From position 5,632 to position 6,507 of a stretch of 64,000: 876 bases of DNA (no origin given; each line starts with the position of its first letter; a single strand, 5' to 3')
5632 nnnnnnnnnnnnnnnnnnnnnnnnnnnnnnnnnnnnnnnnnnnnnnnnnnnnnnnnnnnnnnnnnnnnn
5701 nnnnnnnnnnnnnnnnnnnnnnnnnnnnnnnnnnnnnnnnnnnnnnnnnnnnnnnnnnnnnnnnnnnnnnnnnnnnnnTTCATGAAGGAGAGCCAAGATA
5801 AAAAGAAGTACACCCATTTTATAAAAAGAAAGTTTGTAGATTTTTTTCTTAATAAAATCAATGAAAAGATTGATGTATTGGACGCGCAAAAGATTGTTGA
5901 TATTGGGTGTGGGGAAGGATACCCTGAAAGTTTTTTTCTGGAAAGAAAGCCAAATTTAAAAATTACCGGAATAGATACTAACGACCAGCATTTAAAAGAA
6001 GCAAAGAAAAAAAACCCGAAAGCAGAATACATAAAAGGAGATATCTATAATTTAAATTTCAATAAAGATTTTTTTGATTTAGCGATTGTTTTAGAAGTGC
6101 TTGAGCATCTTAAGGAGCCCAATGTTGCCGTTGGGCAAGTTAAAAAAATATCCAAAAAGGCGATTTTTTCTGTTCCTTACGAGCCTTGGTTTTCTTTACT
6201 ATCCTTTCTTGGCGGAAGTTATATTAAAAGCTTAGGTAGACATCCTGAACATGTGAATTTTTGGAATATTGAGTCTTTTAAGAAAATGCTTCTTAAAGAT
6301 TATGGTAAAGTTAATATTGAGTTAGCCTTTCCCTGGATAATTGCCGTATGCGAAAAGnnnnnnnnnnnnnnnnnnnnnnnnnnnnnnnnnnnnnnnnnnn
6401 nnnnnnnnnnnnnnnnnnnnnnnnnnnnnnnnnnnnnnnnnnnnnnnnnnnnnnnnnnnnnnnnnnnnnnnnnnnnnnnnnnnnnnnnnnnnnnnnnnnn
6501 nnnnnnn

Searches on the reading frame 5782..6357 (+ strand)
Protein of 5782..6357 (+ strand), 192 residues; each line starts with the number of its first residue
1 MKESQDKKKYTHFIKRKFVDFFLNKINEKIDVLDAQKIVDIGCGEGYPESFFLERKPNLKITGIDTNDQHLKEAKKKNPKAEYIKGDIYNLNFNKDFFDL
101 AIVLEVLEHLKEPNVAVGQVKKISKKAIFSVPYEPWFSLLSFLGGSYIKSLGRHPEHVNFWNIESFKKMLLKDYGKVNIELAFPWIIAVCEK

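Call 54: search_protein_families(library=pfam, proteins=[window:5782-6357:+], max_evalue=0.001)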
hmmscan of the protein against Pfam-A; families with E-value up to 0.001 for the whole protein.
window:5782-6357:+ (192 aa): 13 families
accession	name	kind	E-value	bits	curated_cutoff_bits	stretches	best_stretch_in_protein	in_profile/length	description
PF08241.18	Methyltransf_11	-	8e-15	55.7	21.2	1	39-125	1-88/95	Methyltransferase domain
PF13649.12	Methyltransf_25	-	1.1e-13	52.1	27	1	38-115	1-82/97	Methyltransferase domain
PF13489.12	Methyltransf_23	-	2.4e-13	50.6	27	1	17-175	11-158/164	Methyltransferase domain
PF13847.12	Methyltransf_31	-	5.6e-11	42.8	27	1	35-126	4-103/145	Methyltransferase domain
PF08242.18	Methyltransf_12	-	7e-11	43.2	30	1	39-123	1-91/98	Methyltransferase domain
PF07021.18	MetW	-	2.2e-07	31.2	21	1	33-133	12-111/193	Methionine biosynthesis protein MetW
PF01728.25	FtsJ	-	5.2e-07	30.2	24.1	1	23-97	9-84/181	FtsJ-like methyltransferase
PF13679.12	Methyltransf_32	-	2.5e-06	27.9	27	1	22-83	13-78/143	Methyltransferase domain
PF05175.20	MTS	-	7.1e-06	26.2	23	1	22-92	23-89/170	Methyltransferase small domain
PF00398.26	RrnaAD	-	0.00019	21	24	1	12-109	11-96/263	Ribosomal RNA adenine dimethylase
PF08003.17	Methyltransf_9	-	0.00022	20.8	23.8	1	20-122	101-207/315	Protein of unknown function (DUF1698)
PF03848.20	TehB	-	0.00026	20.9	20.4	1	19-107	15-105/193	Tellurite resistance protein TehB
PF01209.24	Ubie_methyltran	-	0.00029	20.7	20.1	1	23-103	36-122/233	ubiE/COQ5 methyltransferase family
